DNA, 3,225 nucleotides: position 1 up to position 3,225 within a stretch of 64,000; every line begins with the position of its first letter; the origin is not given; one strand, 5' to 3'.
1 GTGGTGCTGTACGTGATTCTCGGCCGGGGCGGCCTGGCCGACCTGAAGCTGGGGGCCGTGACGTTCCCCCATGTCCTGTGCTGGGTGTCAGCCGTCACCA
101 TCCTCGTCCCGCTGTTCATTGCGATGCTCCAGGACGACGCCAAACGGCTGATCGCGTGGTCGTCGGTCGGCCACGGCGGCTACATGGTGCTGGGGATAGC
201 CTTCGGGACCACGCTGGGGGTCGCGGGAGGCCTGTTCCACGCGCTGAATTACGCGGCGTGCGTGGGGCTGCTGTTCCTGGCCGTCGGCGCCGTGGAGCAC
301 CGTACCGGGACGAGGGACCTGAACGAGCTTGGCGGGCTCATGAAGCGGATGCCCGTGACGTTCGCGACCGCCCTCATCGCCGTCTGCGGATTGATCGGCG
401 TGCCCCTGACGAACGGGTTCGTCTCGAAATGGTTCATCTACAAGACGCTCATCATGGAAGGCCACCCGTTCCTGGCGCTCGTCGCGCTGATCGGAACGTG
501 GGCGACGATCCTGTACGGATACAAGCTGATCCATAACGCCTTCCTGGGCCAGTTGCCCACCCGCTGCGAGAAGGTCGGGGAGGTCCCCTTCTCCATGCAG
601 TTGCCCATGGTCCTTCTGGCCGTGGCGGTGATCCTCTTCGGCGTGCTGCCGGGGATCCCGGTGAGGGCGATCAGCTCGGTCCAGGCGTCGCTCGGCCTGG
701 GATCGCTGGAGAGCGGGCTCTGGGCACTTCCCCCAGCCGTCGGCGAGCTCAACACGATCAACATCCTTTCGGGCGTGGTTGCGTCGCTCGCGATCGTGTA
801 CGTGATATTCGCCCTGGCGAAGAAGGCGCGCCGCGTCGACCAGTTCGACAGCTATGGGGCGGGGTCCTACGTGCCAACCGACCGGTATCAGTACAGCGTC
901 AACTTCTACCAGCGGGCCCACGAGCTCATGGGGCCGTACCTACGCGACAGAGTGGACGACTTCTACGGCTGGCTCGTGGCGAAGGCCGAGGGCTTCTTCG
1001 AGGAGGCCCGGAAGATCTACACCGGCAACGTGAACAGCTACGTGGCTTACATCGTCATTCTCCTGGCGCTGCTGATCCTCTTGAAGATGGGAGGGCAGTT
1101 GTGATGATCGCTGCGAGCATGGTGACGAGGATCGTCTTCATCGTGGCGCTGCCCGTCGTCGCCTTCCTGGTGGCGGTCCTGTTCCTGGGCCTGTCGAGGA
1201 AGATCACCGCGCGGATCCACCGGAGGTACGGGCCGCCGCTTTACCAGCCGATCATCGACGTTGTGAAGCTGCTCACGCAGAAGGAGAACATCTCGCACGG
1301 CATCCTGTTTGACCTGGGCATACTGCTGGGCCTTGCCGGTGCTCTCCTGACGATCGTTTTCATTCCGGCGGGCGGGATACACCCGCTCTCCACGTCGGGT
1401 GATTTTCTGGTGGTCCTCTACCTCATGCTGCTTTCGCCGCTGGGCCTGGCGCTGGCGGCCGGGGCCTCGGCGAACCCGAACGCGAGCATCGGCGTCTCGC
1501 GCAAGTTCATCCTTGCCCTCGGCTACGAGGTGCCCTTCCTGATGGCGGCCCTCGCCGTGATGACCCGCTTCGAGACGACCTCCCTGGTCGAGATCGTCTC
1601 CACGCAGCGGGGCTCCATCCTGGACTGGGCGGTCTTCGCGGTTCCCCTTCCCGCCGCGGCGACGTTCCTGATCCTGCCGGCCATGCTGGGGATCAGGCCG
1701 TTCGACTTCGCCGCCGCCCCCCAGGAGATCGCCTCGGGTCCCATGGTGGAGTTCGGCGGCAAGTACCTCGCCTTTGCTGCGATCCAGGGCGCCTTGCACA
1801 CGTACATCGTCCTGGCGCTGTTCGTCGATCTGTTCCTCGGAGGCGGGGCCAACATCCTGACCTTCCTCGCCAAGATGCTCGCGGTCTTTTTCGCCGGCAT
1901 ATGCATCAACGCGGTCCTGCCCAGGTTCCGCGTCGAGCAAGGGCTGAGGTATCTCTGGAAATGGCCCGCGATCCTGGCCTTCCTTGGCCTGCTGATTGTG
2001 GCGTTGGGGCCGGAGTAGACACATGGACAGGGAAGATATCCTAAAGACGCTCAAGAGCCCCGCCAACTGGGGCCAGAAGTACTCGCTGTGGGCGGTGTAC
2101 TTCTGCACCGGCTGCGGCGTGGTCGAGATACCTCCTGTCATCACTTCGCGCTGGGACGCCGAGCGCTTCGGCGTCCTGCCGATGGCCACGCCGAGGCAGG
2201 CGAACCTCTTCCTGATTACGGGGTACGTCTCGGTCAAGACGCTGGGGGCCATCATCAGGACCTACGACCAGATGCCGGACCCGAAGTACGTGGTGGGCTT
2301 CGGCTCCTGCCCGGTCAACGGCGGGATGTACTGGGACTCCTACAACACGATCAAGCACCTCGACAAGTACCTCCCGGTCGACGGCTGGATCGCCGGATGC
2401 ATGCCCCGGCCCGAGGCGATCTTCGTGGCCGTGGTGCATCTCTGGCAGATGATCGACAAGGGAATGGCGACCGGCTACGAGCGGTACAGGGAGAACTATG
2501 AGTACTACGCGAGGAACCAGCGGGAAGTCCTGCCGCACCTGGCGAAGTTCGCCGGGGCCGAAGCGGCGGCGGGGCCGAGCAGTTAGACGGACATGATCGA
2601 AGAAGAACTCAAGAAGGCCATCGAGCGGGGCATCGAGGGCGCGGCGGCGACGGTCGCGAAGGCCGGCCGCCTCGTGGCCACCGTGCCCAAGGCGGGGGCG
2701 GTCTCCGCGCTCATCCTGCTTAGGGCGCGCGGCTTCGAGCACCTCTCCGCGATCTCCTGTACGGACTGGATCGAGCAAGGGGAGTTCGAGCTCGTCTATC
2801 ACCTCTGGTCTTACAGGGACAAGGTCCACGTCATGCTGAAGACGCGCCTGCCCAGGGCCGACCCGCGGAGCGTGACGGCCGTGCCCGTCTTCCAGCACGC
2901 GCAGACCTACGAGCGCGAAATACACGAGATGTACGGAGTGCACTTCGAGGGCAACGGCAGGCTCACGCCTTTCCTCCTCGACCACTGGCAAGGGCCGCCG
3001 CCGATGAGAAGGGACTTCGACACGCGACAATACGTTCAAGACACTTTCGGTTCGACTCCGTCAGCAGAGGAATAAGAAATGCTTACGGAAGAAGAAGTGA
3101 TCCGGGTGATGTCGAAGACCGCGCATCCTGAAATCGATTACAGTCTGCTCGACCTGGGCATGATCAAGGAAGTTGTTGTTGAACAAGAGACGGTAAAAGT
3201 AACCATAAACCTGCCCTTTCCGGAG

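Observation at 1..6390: Ech-ordered complex-I-like (Ehr-type) module with a cysteine-less large subunit and a NuoI-GltD fusion as the apparent NAD(P)H input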

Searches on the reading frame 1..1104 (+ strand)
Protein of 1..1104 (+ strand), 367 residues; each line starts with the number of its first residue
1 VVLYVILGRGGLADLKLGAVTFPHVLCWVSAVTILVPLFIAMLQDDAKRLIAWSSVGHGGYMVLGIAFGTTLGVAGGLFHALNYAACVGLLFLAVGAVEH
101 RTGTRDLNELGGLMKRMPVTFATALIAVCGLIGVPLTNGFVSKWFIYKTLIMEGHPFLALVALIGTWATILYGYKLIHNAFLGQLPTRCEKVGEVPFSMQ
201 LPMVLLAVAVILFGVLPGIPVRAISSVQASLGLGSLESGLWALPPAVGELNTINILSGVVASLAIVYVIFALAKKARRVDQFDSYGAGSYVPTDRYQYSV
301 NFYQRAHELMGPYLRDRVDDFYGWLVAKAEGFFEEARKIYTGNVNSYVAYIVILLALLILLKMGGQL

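Call 3: search_protein_families(library=pfam, proteins=[window:1-1104:+], max_evalue=0.01)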
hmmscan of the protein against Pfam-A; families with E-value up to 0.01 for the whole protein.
window:1-1104:+ (367 aa): 1 family
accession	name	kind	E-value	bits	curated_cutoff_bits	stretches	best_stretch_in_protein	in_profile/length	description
PF00361.26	Proton_antipo_M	-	5.7e-30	105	21.5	1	23-166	147-291/294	NADH:quinone oxidoreductase/Mrp antiporter, TM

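Call 4: search_protein_families(library=ncbifam, proteins=[window:1-1104:+], max_evalue=0.01)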
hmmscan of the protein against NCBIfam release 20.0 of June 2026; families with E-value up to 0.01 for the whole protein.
window:1-1104:+ (367 aa): 72 families (the best 25 are shown)
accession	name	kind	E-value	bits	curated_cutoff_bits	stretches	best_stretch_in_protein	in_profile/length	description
NF006419.0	PRK08668.1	equivalog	4.9e-96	322.8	617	1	2-361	250-611/613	NADH dehydrogenase subunit M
NF006240.0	PRK08376.1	subfamily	2.5e-45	155.4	662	1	16-219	280-494/521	putative monovalent cation/H+ antiporter subunit D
NF009288.0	PRK12648.1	equivalog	2.7e-40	138.3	1104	1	22-229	270-483/954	monovalent cation/H+ antiporter subunit A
TIGR01972.1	NDH_I_M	subfamily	2.7e-38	131.9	263.8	1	21-224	271-475/486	NADH-quinone oxidoreductase subunit M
NF009310.0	PRK12668.1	equivalog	9e-38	130.4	564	1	24-218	242-435/584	Na(+)/H(+) antiporter subunit D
NF005141.0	PRK06590.1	equivalog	8.9e-37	127.3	556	1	24-363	279-610/615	NADH-quinone oxidoreductase subunit L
NF005086.0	PRK06521.1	equivalog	3.8e-36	124.8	667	1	25-314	278-597/669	hydrogenase 4 subunit B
NF009289.0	PRK12649.1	equivalog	9.2e-35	120.2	1117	1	29-226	284-494/789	putative monovalent cation/H+ antiporter subunit A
TIGR01974.1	NDH_I_L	subfamily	3.1e-34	118.9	407.5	1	23-361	282-628/630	NADH-quinone oxidoreductase subunit L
NF009305.0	PRK12662.1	equivalog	1.2e-33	116.6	700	1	14-226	270-484/492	putative monovalent cation/H+ antiporter subunit D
NF004920.0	PRK06277.1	equivalog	2.2e-33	115.8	578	1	23-229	266-473/478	energy conserving hydrogenase EhbF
TIGR00940.1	2a6301s01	subfamily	2.6e-33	115.3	920.45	1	25-225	272-497/793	monovalent cation:proton antiporter subunit A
NF009290.0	PRK12650.1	equivalog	7e-33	113.6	980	1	21-269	272-520/966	DUF4040 family protein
NF005097.0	PRK06525.1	equivalog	3.7e-32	111.7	430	1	24-212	274-470/480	hydrogenase 4 subunit D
NF009287.0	PRK12647.1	equivalog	4.7e-32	111.4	937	1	24-283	272-529/773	putative monovalent cation/H+ antiporter subunit A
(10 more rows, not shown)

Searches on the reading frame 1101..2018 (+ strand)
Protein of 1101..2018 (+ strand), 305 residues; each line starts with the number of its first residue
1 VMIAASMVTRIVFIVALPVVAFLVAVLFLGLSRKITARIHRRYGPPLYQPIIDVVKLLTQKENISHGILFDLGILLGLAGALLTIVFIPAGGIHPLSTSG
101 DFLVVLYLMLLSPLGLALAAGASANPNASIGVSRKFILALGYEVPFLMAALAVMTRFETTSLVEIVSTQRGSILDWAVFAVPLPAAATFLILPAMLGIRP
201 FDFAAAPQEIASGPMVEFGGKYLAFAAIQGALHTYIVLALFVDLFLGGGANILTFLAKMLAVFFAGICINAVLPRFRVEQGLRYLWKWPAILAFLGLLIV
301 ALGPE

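Call 3: search_protein_families(library=pfam, proteins=[window:1101-2018:+], max_evalue=0.01)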
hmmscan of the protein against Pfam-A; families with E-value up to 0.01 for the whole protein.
window:1101-2018:+ (305 aa): 1 family
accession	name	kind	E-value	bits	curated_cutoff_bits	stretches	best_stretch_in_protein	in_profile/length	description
PF00146.26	NADHdh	-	4e-59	200.9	27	1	15-301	5-298/298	NADH dehydrogenase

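Call 4: search_protein_families(library=ncbifam, proteins=[window:1101-2018:+], max_evalue=0.01)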
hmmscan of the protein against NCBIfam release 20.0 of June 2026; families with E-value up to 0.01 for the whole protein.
window:1101-2018:+ (305 aa): 7 families
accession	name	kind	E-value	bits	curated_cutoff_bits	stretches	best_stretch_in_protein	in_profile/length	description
NF004741.0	PRK06076.1-2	equivalog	9.7e-37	126.9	305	1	7-300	17-329/337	NADH-quinone oxidoreductase subunit NuoH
NF040610.1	F420_dehyd_FpoH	exception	3e-21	76.2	475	1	5-297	8-329/339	F420H2 dehydrogenase subunit FpoH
NF004744.0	PRK06076.1-5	equivalog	2.4e-17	63.1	542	1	17-249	32-280/372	NADH-quinone oxidoreductase subunit NuoH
NF004745.0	PRK06076.1-6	equivalog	1.6e-16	60.5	450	1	10-301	14-330/341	NADH-quinone oxidoreductase subunit NuoH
NF004740.0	PRK06076.1-1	equivalog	1.9e-15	57.2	399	1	9-301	13-317/325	NADH-quinone oxidoreductase subunit NuoH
NF004742.0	PRK06076.1-3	equivalog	4.6e-13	49.1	531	1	8-301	22-345/356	NADH-quinone oxidoreductase subunit NuoH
NF004743.0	PRK06076.1-4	equivalog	1.4e-09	37.3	494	1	7-301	16-339/433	NADH-quinone oxidoreductase subunit NuoH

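Call 10: find_encoding_contigs(protein=window:1101-2018:+, flank=10000, max_places=6)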
Protein window:1101-2018:+ (305 aa): no gene with exactly this product is on record in the collection.

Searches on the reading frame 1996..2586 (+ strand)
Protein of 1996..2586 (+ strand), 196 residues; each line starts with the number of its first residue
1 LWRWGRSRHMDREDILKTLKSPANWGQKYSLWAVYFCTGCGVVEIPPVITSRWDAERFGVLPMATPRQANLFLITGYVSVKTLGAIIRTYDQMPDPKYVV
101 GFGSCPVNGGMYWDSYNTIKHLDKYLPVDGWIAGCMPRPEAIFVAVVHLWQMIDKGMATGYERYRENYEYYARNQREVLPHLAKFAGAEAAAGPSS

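Call 3: search_protein_families(library=pfam, proteins=[window:1996-2586:+], max_evalue=0.01)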
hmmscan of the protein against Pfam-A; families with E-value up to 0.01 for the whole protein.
window:1996-2586:+ (196 aa): 1 family
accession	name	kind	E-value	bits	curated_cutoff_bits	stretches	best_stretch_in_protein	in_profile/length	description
PF01058.29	Oxidored_q6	-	4.6e-21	75.3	27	1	37-149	1-128/128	NADH ubiquinone oxidoreductase, 20 Kd subunit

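Call 4: search_protein_families(library=ncbifam, proteins=[window:1996-2586:+], max_evalue=0.01)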
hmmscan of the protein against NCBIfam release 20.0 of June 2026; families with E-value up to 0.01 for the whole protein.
window:1996-2586:+ (196 aa): 11 families
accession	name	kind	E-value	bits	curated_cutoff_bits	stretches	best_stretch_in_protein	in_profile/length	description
NF005012.1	PRK06411.1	subfamily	1.7e-55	187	116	1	9-157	14-162/166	NADH-quinone oxidoreductase subunit NuoB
TIGR01957.1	nuoB_fam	subfamily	1.6e-41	141.6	142.7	1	18-154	6-143/145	NADH-quinone oxidoreductase subunit B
NF011394.0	PRK14819.1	equivalog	2.5e-39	135.4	312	1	15-168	17-171/264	NADH-quinone oxidoreductase subunit B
NF009808.0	PRK13292.1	equivalog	3.8e-36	124.3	1156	1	10-155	6-151/791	NADH-quinone oxidoreductase subunit B/C/D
NF011388.0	PRK14813.1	equivalog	2.6e-35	122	294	1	16-154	15-154/189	NADH dehydrogenase subunit B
NF011391.0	PRK14816.1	equivalog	3.6e-35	121.3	283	1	17-153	40-177/196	NADH-quinone oxidoreductase subunit B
NF011390.0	PRK14815.1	equivalog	8.3e-35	119.7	281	1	14-158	18-162/183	NADH dehydrogenase subunit B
NF011392.0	PRK14817.1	equivalog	6.3e-33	114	271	1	13-155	19-162/182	NADH-quinone oxidoreductase subunit B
NF011393.0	PRK14818.1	equivalog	7.6e-32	110.2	255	1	18-159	20-161/173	NADH dehydrogenase subunit B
NF011389.0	PRK14814.1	equivalog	2.5e-30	105.7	285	1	17-154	21-158/186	NADH dehydrogenase subunit B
NF011395.0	PRK14820.1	equivalog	2.6e-28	99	263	1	26-157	30-161/180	NADH-quinone oxidoreductase subunit B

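Call 25: search_solved_structures(query=window:1996-2586:+, max_evalue=0.00001, show_alignments=3)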
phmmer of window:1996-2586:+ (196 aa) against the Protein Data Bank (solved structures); distinct sequences matched with E-value up to 0.00001: 43.
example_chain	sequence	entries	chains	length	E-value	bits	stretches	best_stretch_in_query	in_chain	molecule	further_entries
6u8y_J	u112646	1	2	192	5.8e-69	235.2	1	23-179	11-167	NADH dehydrogenase subunit B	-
7wfg_K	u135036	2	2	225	2.7e-38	135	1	15-161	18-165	NAD(P)H-quinone oxidoreductase subunit K, chloroplastic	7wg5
9grx_K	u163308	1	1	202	5.7e-38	133.9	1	17-155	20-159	NAD(P)H-quinone oxidoreductase subunit K, chloroplastic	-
7eu3_K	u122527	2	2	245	9.7e-38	133.2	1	15-155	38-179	NAD(P)H-quinone oxidoreductase subunit K, chloroplastic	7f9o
6hum_K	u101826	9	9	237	2.8e-37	131.7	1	14-153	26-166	NAD(P)H-quinone oxidoreductase subunit K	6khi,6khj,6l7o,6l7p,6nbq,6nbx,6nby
8b9z_B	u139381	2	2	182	1.7e-31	112.8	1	16-158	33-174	LD31474p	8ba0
9ti4_E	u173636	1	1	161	2e-31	112.6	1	15-154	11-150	NADH dehydrogenase [ubiquinone] iron-sulfur protein 7, mitochondrial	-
5xtb_C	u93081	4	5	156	2.1e-31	112.5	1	15-154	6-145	NADH dehydrogenase [ubiquinone] iron-sulfur protein 7, mitochondrial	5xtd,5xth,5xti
6g2j_B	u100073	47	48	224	2.2e-31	112.4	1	13-154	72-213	NADH dehydrogenase [ubiquinone] iron-sulfur protein 7, mitochondrial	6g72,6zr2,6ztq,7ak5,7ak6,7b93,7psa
7v2c_C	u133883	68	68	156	2.6e-31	112.2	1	15-154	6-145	NADH dehydrogenase [ubiquinone] iron-sulfur protein 7,mitochondrial | NADH dehydrogenase [ubiquinone] iron-sulfur protein 7, mitochondrial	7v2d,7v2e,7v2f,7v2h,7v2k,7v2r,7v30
8esw_S7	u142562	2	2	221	3e-31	112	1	16-158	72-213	LD31474p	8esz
7zd6_6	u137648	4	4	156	3.5e-31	111.8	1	16-154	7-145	NADH dehydrogenase [ubiquinone] iron-sulfur protein 7, mitochondrial | Complex I-20kD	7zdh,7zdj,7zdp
9w2u_B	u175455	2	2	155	3.7e-31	111.7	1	16-154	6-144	NADH dehydrogenase [ubiquinone] iron-sulfur protein 7, mitochondrial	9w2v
9cwt_C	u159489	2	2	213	4.5e-31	111.4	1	15-154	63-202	NADH dehydrogenase [ubiquinone] iron-sulfur protein 7, mitochondrial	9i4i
7vxu_C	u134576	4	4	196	4.6e-31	111.4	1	15-154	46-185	Complex I-20kD | NADH dehydrogenase [ubiquinone] iron-sulfur protein 7, mitochondrial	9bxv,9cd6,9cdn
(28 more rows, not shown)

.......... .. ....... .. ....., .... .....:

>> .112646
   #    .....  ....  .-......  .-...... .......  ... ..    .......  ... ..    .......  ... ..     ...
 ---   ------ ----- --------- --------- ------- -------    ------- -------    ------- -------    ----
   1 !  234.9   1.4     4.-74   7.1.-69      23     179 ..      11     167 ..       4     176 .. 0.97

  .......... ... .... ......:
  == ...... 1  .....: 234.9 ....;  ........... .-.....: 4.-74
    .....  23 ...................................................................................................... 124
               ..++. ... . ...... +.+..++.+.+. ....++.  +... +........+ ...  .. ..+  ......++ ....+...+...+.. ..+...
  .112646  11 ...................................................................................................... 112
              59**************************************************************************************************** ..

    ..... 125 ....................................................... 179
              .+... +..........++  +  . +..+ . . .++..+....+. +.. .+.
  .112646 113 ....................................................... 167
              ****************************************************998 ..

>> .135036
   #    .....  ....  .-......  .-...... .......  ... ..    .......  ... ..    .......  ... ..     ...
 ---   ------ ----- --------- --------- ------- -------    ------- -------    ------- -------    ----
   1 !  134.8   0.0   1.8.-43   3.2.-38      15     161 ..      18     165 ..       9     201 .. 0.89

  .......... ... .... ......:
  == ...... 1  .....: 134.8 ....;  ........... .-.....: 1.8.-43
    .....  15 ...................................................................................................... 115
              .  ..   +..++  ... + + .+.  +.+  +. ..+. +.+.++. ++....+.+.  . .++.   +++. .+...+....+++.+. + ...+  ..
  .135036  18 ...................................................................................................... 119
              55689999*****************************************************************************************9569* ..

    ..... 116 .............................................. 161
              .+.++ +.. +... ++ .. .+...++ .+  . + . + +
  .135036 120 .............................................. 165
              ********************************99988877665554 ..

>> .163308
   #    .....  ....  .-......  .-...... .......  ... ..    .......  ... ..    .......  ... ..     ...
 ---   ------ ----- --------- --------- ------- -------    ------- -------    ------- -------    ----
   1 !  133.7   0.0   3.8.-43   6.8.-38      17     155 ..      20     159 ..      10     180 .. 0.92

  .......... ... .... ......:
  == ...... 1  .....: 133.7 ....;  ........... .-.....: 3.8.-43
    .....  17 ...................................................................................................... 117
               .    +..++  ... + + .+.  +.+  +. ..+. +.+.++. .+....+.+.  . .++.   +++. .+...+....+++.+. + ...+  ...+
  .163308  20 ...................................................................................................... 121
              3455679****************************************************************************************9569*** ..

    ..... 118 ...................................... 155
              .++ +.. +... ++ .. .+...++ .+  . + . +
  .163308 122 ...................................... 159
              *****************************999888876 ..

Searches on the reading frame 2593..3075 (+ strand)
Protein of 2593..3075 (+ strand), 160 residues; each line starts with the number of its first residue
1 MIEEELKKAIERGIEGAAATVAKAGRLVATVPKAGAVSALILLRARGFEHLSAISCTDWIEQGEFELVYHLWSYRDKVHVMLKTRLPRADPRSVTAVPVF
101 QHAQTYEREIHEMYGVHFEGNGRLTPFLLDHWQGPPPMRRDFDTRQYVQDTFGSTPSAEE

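Call 3: search_protein_families(library=pfam, proteins=[window:2593-3075:+], max_evalue=0.01)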
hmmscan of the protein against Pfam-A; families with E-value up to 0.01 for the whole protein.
window:2593-3075:+ (160 aa): 1 family
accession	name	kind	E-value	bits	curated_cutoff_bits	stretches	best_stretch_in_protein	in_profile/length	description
PF00329.25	Complex1_30kDa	-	1.6e-28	100.1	22.5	1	30-147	2-123/124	Respiratory-chain NADH dehydrogenase, 30 Kd subunit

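Call 4: search_protein_families(library=ncbifam, proteins=[window:2593-3075:+], max_evalue=0.01)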
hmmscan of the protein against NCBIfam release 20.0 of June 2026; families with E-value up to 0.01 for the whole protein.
window:2593-3075:+ (160 aa): 17 families
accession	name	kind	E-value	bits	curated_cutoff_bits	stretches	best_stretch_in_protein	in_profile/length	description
NF004736.0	PRK06074.2-3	equivalog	2.7e-31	108.6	239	1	15-154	30-169/183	NADH-quinone oxidoreductase subunit C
NF004738.0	PRK06074.2-5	equivalog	1.3e-28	99.8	198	1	3-151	6-158/174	NADH-quinone oxidoreductase subunit C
TIGR01961.1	NuoC_fam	subfamily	1e-22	81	122.45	1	33-145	7-121/122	NADH (or F420H2) dehydrogenase, subunit C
NF004735.0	PRK06074.2-2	equivalog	2.5e-21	76.2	176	1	26-143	28-147/158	NADH-quinone oxidoreductase subunit C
NF040611.1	F420_dehyd_FpoC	exception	2.5e-20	73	220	1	20-143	22-147/158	F420H2 dehydrogenase subunit FpoC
NF004734.0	PRK06074.2-1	equivalog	1.1e-17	64.6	169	1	21-145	22-152/164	NADH-quinone oxidoreductase subunit C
NF004733.0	PRK06074.1-5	equivalog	7.3e-15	55.1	225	1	6-149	9-156/203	NADH-quinone oxidoreductase subunit C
NF008728.0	PRK11742.1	equivalog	2.2e-14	52.8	840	1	62-153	92-183/598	NADH-quinone oxidoreductase subunit C/D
NF004737.0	PRK06074.2-4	equivalog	2.7e-14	53.3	144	1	22-147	9-131/150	NADH-quinone oxidoreductase subunit C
NF009808.0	PRK13292.1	equivalog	2.5e-13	48.8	1156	1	63-146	294-377/791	NADH-quinone oxidoreductase subunit B/C/D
NF005832.0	PRK07735.1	equivalog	4.9e-13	49.1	431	1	48-143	331-424/430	NADH-quinone oxidoreductase subunit C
NF006304.0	PRK08491.1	equivalog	6.5e-13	48.9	228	1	23-137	55-170/263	NADH-quinone oxidoreductase subunit C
NF005856.0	PRK07785.1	equivalog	1.2e-11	45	224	1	20-142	95-222/246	NADH-quinone oxidoreductase subunit C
NF004731.0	PRK06074.1-3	equivalog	5.4e-11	42.7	303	1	57-150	60-153/207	NADH-quinone oxidoreductase subunit C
NF009141.0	PRK12494.1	equivalog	1.3e-10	41.5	175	1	21-145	38-166/175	NAD(P)H-quinone oxidoreductase subunit J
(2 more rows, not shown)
